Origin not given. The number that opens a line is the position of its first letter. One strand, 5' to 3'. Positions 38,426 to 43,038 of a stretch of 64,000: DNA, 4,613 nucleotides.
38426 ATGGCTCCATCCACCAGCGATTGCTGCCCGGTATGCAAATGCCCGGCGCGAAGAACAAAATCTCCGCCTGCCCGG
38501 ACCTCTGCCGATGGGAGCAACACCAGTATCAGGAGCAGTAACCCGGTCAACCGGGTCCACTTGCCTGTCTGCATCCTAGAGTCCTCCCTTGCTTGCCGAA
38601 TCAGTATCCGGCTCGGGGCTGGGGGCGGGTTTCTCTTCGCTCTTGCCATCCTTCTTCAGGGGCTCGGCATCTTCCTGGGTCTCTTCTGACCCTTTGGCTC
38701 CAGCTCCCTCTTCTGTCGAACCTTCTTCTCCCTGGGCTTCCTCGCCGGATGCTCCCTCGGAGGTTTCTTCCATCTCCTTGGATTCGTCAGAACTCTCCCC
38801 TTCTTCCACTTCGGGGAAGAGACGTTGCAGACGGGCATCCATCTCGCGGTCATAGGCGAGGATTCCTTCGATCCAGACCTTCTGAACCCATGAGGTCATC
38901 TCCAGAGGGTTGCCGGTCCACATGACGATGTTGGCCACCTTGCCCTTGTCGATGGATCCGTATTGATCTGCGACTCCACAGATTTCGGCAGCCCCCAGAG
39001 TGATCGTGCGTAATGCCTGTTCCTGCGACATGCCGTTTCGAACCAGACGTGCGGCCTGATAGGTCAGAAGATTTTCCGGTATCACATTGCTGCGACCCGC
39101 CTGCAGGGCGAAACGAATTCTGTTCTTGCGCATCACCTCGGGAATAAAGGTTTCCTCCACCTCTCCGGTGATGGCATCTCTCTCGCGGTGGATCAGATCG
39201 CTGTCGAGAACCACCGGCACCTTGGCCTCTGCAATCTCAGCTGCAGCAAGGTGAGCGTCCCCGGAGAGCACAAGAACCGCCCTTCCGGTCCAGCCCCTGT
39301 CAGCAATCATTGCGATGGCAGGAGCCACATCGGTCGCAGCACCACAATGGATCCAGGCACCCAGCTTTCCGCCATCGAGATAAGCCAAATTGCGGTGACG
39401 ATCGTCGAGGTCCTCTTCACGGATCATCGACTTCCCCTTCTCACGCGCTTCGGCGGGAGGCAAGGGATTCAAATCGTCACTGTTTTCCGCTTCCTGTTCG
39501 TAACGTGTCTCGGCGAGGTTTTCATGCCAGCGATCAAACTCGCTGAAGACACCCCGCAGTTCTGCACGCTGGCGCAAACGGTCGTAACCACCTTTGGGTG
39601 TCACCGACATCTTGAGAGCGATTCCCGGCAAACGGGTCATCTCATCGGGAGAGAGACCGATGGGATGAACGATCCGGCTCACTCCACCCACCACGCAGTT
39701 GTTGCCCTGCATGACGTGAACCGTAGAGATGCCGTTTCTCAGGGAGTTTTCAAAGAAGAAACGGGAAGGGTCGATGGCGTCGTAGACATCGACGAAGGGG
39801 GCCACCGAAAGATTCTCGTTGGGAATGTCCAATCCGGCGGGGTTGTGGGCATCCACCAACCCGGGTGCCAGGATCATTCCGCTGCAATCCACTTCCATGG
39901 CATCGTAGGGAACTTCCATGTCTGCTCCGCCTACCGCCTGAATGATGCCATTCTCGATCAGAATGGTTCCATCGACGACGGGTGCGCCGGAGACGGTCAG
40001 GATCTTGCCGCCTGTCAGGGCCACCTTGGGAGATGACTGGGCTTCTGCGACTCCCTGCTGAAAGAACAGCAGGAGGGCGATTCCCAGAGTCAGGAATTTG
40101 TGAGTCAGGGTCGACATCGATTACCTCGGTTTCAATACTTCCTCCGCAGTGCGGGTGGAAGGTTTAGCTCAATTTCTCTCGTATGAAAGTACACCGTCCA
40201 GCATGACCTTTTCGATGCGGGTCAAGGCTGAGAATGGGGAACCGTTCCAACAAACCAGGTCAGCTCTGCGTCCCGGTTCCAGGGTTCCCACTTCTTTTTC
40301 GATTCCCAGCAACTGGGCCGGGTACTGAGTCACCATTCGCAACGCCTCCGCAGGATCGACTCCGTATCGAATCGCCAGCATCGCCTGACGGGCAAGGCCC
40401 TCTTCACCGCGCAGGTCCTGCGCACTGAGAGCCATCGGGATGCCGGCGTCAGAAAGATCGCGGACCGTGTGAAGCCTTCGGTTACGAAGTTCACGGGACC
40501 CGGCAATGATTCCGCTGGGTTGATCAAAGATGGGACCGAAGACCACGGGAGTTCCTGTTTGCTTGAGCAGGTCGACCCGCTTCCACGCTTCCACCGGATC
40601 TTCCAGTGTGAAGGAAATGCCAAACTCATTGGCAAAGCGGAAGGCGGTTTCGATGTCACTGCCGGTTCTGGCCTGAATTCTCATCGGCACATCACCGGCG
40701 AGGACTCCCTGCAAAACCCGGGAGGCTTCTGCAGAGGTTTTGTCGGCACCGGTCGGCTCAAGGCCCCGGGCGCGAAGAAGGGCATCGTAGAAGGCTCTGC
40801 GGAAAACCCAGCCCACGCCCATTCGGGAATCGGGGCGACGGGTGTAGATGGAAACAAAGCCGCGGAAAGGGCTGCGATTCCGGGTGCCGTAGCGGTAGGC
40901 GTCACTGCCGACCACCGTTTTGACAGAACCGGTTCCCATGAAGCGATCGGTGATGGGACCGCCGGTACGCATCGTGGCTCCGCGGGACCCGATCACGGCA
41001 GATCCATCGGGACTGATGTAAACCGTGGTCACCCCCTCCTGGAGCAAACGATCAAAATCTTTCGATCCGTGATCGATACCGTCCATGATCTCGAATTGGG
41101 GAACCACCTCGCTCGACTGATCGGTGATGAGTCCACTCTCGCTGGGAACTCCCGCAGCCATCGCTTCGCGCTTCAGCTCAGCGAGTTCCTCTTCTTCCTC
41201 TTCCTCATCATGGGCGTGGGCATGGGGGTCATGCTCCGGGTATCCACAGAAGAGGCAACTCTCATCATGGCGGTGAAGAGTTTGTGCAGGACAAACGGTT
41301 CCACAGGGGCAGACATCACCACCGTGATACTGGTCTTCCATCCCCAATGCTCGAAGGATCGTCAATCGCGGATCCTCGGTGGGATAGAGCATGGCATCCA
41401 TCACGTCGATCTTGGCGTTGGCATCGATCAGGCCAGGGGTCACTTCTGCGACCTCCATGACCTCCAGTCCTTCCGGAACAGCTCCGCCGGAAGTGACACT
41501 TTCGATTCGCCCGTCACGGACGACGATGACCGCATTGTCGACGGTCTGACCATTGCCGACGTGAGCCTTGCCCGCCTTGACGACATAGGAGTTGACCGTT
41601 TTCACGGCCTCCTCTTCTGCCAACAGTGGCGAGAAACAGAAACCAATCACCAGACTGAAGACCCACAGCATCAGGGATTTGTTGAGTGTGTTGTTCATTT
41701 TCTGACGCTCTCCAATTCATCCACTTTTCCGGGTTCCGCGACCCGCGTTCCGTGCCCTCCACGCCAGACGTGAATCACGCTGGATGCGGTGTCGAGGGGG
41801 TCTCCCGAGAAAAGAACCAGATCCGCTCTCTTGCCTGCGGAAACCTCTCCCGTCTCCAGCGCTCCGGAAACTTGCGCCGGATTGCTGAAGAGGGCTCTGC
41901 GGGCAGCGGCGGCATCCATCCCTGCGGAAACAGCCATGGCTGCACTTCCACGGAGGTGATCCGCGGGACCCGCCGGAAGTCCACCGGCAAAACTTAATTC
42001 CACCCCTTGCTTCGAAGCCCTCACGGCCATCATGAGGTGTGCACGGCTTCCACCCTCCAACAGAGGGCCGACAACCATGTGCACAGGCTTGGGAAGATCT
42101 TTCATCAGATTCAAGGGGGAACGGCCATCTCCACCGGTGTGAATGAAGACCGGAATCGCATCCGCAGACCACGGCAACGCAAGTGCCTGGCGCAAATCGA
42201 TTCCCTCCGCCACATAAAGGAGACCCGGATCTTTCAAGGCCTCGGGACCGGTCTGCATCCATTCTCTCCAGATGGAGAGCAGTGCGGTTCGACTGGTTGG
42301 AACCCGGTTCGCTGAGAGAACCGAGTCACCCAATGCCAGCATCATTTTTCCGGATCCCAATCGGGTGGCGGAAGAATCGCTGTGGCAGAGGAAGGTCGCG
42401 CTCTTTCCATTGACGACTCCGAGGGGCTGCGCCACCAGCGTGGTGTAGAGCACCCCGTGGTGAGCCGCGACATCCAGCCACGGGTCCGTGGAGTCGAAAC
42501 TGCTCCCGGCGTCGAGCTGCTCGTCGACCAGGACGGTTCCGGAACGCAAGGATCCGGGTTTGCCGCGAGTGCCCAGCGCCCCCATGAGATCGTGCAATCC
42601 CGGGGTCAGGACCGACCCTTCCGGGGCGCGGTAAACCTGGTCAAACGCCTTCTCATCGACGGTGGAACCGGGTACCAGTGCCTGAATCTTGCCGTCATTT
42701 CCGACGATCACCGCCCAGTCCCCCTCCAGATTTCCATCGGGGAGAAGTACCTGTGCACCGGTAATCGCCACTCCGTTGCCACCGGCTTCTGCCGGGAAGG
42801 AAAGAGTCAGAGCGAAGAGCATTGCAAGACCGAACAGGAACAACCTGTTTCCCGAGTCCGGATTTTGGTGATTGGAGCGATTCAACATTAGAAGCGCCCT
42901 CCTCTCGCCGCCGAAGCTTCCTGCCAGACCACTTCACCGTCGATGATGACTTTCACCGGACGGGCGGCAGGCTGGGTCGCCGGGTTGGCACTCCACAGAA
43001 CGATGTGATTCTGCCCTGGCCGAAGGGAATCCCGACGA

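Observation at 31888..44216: Operon of eight translationally coupled, secreted amidohydrolase-fold paralogs, seven with a degenerate metal site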

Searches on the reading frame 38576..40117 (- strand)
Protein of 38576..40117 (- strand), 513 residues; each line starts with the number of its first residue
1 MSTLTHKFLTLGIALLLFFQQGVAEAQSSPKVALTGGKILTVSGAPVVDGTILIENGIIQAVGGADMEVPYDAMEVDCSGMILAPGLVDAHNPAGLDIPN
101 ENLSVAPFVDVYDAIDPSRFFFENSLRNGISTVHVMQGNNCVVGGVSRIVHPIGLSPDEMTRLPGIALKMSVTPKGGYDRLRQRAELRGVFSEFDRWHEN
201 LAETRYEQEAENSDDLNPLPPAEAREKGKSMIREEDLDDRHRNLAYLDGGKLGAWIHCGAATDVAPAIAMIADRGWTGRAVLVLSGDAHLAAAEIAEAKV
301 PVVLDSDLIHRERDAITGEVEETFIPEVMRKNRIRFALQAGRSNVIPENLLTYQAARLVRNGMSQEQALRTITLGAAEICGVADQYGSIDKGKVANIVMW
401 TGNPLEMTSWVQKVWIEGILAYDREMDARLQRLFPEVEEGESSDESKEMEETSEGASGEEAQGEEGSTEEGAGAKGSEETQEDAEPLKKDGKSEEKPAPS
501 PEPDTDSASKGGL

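Call 4: search_protein_families(library=pfam, proteins=[window:38576-40117:-], max_evalue=0.1)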
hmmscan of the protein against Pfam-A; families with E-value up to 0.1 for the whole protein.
window:38576-40117:- (513 aa): 2 families
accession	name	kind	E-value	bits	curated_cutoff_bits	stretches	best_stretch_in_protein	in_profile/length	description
PF01979.26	Amidohydro_1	-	3e-10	40.3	25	1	347-418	262-342/345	Amidohydrolase family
PF07969.17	Amidohydro_3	-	4.1e-09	36.9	29.7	1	359-418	403-468/472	Amidohydrolase family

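Call 5: search_protein_families(library=ncbifam, proteins=[window:38576-40117:-], max_evalue=0.1)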
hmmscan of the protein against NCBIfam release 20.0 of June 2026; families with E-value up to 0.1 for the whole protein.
window:38576-40117:- (513 aa): 47 families (the best 25 are shown)
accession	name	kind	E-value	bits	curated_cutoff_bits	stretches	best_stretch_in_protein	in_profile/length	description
NF051886.1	XaaProDiPepCaul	equivalog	2.4e-16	59.8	500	2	324-413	300-386/398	Xaa-Pro dipeptidase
NF006056.0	PRK08204.1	subfamily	5.8e-15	55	391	2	31-91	4-64/449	hypothetical protein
TIGR01224.1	hutI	equivalog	4.7e-11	42.1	298.15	2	49-92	3-47/377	imidazolonepropionase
NF011989.0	PRK15446.2-5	equivalog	4.1e-10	39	565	2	45-93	16-62/385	alpha-D-ribose 1-methylphosphonate 5-triphosphate diphosphatase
NF011984.0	PRK15446.1-5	equivalog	7.3e-09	34.9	260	2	45-91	15-58/379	alpha-D-ribose 1-methylphosphonate 5-triphosphate diphosphatase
NF006055.0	PRK08203.1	equivalog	7.5e-09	34.6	532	2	353-409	344-399/455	8-oxoguanine deaminase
NF008371.0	PRK11170.1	equivalog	6.5e-08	31.8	483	2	362-402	325-365/382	N-acetylglucosamine-6-phosphate deacetylase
NF011990.0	PRK15446.2-6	subfamily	7.5e-08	31.5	233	2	364-426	327-387/390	alpha-D-ribose 1-methylphosphonate 5-triphosphate diphosphatase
TIGR02318.1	phosphono_phnM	equivalog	1.2e-07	31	390.55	2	357-419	312-373/376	phosphonate metabolism protein PhnM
NF006679.0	PRK09228.1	subfamily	5.2e-07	28.7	351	2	48-91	30-76/433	guanine deaminase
NF006689.0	PRK09237.1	equivalog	9.9e-07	27.6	371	1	51-91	24-63/383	amidohydrolase/deacetylase family metallohydrolase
TIGR01178.1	ade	equivalog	1.1e-06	27.5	472.5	2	37-91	7-56/552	adenine deaminase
NF005557.0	PRK07228.1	equivalog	2.1e-06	26.7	522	2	361-408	335-382/445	5'-deoxyadenosine deaminase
NF011987.0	PRK15446.2-3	subfamily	2.2e-06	26.8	253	1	25-92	5-67/395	alpha-D-ribose 1-methylphosphonate 5-triphosphate diphosphatase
TIGR00221.1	nagA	equivalog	6.6e-06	25.3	225.65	1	362-402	328-368/380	N-acetylglucosamine-6-phosphate deacetylase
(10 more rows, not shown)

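Call 32: search_solved_structures(query=window:38576-40117:-, max_evalue=0.01, show_alignments=1)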
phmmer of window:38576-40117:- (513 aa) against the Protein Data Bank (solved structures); distinct sequences matched with E-value up to 0.01: 27.
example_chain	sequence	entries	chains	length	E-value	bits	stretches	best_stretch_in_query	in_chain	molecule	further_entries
3ooq_A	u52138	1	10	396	3.7e-30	108.6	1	31-425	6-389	amidohydrolase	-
3mtw_A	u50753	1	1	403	3.8e-08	36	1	296-413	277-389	L-Arginine carboxypeptidase Cc2672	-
9kov_A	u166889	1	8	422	1.1e-07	34.4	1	298-414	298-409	trum-mut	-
2qs8_A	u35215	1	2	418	5e-06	29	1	312-414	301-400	Xaa-Pro Dipeptidase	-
4ub9_A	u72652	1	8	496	6.1e-06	28.7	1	31-90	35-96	Molinate hydrolase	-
4wgx_A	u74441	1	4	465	7.4e-06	28.4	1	32-90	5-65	Molinate hydrolase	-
4b90_A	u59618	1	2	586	0.00027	23.2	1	17-90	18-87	DIHYDROPYRIMIDINASE-RELATED PROTEIN 5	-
8ihs_A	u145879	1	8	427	0.00037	22.8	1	332-411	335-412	Amidohydrolase family protein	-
9l2o_B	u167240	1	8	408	0.00043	22.6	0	352-406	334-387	Imidazolonepropionase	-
8j85_A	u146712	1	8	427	0.00047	22.5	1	332-411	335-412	Amidohydrolase family protein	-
8ihq_A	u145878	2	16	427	0.00047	22.5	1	345-411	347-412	Amidohydrolase family protein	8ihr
8yak_A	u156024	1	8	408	0.00081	21.7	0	345-406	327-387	Imidazolonepropionase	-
9l36_A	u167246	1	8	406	0.00081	21.7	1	332-411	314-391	Amidohydrolase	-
2bb0_A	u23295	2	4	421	0.00086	21.6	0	51-92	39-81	Imidazolonepropionase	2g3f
3mkv_A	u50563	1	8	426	0.00088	21.6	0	354-407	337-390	PUTATIVE AMIDOHYDROLASE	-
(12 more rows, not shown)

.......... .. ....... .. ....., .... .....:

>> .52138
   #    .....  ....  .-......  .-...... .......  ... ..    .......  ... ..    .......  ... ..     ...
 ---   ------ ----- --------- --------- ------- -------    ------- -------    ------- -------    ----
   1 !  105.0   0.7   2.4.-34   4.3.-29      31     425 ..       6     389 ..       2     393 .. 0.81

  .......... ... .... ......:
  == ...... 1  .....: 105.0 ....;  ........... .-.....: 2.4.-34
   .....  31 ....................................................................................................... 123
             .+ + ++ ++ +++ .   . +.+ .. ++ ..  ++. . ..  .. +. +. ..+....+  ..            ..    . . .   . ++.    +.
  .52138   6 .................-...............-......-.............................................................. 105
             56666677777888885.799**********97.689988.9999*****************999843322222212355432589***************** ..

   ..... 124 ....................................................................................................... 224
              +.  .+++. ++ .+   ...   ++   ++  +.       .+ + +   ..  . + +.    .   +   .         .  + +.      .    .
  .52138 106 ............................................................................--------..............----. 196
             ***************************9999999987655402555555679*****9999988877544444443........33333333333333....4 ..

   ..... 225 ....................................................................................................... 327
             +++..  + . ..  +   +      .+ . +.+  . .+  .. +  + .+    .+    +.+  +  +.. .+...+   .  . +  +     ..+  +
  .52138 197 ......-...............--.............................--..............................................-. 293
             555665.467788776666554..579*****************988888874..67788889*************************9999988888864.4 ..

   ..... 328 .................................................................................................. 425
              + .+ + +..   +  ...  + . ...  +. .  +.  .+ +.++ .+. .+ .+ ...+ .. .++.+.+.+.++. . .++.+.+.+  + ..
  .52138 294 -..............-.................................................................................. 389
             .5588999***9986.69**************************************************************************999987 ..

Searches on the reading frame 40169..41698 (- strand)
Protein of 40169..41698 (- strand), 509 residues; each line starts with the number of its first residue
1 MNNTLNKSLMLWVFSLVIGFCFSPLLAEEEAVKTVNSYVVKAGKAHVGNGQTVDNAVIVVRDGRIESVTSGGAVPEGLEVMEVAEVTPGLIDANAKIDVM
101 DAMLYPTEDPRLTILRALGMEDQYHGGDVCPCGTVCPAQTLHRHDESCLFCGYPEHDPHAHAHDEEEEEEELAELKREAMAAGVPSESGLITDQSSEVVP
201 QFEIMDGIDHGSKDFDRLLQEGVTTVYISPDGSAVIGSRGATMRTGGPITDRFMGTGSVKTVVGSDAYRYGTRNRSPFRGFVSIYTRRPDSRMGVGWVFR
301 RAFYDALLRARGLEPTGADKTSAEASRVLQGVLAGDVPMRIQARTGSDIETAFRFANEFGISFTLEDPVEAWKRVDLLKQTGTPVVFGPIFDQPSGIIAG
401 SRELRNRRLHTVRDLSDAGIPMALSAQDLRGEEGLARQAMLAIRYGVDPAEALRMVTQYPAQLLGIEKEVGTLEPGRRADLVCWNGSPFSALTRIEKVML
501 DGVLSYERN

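Call 4: search_protein_families(library=pfam, proteins=[window:40169-41698:-], max_evalue=0.1)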
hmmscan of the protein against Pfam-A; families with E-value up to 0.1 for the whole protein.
window:40169-41698:- (509 aa): 3 families
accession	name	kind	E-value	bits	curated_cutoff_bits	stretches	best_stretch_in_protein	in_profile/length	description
PF01979.26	Amidohydro_1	-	7.4e-14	52.2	25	1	411-502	234-342/345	Amidohydrolase family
PF07969.17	Amidohydro_3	-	2.3e-09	37.7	29.7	1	439-504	399-470/472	Amidohydrolase family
PF06871.16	TraH_2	-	0.021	14.9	26.3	0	47-100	46-101/208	TraH_2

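Call 5: search_protein_families(library=ncbifam, proteins=[window:40169-41698:-], max_evalue=0.1)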
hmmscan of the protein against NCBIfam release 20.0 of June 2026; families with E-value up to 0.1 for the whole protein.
window:40169-41698:- (509 aa): 29 families (the best 25 are shown)
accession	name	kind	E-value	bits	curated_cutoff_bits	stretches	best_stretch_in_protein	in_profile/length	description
NF051886.1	XaaProDiPepCaul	equivalog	1.8e-18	66.8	500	2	417-499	305-388/398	Xaa-Pro dipeptidase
TIGR02318.1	phosphono_phnM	equivalog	4.3e-09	35.8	390.55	1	447-502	320-372/376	phosphonate metabolism protein PhnM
TIGR01224.1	hutI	equivalog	4.6e-09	35.6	298.15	1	411-491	274-358/377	imidazolonepropionase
NF011984.0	PRK15446.1-5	equivalog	2.1e-08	33.4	260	2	438-485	314-360/379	alpha-D-ribose 1-methylphosphonate 5-triphosphate diphosphatase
NF008371.0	PRK11170.1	equivalog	4.8e-08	32.3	483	1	446-485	325-364/382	N-acetylglucosamine-6-phosphate deacetylase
NF011990.0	PRK15446.2-6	subfamily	8.5e-08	31.3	233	1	446-507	325-384/390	alpha-D-ribose 1-methylphosphonate 5-triphosphate diphosphatase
NF006055.0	PRK08203.1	equivalog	2.1e-07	29.9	532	1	412-485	309-391/455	8-oxoguanine deaminase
TIGR00221.1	nagA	equivalog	9.4e-07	28.1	225.65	1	447-483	329-365/380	N-acetylglucosamine-6-phosphate deacetylase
NF006689.0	PRK09237.1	equivalog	3e-06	26.1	371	1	446-484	298-335/383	amidohydrolase/deacetylase family metallohydrolase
NF006056.0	PRK08204.1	subfamily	3.2e-06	26.2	391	1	422-485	317-380/449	hypothetical protein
NF005759.0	PRK07583.1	equivalog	4.2e-06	25.7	403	1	364-492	268-404/438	cytosine deaminase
NF006549.0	PRK09045.1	equivalog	7.8e-06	24.8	540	1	447-485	341-379/444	TRZ/ATZ family hydrolase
TIGR01178.1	ade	equivalog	2.2e-05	23.1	472.5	1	435-485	264-313/552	adenine deaminase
NF011989.0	PRK15446.2-5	equivalog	3.8e-05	22.6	565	1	446-506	321-378/385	alpha-D-ribose 1-methylphosphonate 5-triphosphate diphosphatase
NF005557.0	PRK07228.1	equivalog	5.3e-05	22.1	522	1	448-485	338-375/445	5'-deoxyadenosine deaminase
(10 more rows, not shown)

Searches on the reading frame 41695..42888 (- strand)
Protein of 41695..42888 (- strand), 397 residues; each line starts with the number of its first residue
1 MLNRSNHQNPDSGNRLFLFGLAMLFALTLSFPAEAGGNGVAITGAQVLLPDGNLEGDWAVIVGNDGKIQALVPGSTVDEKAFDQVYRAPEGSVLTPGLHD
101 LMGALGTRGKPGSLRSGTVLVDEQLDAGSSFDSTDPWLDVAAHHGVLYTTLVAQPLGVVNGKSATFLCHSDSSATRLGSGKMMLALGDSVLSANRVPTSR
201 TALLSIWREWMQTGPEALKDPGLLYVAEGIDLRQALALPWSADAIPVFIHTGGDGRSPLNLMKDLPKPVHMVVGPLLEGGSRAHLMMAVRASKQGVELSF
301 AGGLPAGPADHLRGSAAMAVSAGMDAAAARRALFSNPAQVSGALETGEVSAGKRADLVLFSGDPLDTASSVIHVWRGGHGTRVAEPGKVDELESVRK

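Call 4: search_protein_families(library=pfam, proteins=[window:41695-42888:-], max_evalue=0.1)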
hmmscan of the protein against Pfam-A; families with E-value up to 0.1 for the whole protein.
window:41695-42888:- (397 aa): 2 families
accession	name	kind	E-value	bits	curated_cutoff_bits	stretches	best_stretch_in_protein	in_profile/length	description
PF07969.17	Amidohydro_3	-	0.00012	22.2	29.7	1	328-378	411-468/472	Amidohydrolase family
PF01979.26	Amidohydro_1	-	0.0049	16.6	25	1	319-371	267-326/345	Amidohydrolase family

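Call 5: search_protein_families(library=ncbifam, proteins=[window:41695-42888:-], max_evalue=0.1)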
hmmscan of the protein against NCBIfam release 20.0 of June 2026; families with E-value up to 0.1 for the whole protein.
window:41695-42888:- (397 aa): 14 families
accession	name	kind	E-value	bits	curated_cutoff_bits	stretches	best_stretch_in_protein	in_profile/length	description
NF011989.0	PRK15446.2-5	equivalog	2.7e-07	29.7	565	1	276-379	276-375/385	alpha-D-ribose 1-methylphosphonate 5-triphosphate diphosphatase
TIGR02318.1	phosphono_phnM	equivalog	3.8e-07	29.4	390.55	1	322-379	318-373/376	phosphonate metabolism protein PhnM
NF011984.0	PRK15446.1-5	equivalog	1.5e-06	27.3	260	1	308-379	307-376/379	alpha-D-ribose 1-methylphosphonate 5-triphosphate diphosphatase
NF051886.1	XaaProDiPepCaul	equivalog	0.0001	21.4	500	1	290-371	302-384/398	Xaa-Pro dipeptidase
NF011987.0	PRK15446.2-3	subfamily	0.00038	19.4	253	1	323-364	326-367/395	alpha-D-ribose 1-methylphosphonate 5-triphosphate diphosphatase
NF011983.0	PRK15446.1-4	equivalog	0.0026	16.7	486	1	322-379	321-376/379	alpha-D-ribose 1-methylphosphonate 5-triphosphate diphosphatase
NF011981.0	PRK15446.1-2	equivalog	0.0061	15.3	375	1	324-379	322-375/378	alpha-D-ribose 1-methylphosphonate 5-triphosphate diphosphatase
NF011990.0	PRK15446.2-6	subfamily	0.0067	15.2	233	0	331-378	333-379/390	alpha-D-ribose 1-methylphosphonate 5-triphosphate diphosphatase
NF005759.0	PRK07583.1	equivalog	0.051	12.2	403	1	328-363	364-399/438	cytosine deaminase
NF005791.0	PRK07627.1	equivalog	0.056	12.4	442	0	319-362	340-382/425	dihydroorotase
NF006055.0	PRK08203.1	equivalog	0.061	11.8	532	0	328-369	355-399/455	8-oxoguanine deaminase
NF011988.0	PRK15446.2-4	equivalog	0.067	12.3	369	1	317-361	316-358/389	alpha-D-ribose 1-methylphosphonate 5-triphosphate diphosphatase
TIGR00221.1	nagA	equivalog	0.069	12.1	225.65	0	57-101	21-61/380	N-acetylglucosamine-6-phosphate deacetylase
NF011985.0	PRK15446.2-1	equivalog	0.076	11.8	656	0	329-386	324-380/397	alpha-D-ribose 1-methylphosphonate 5-triphosphate diphosphatase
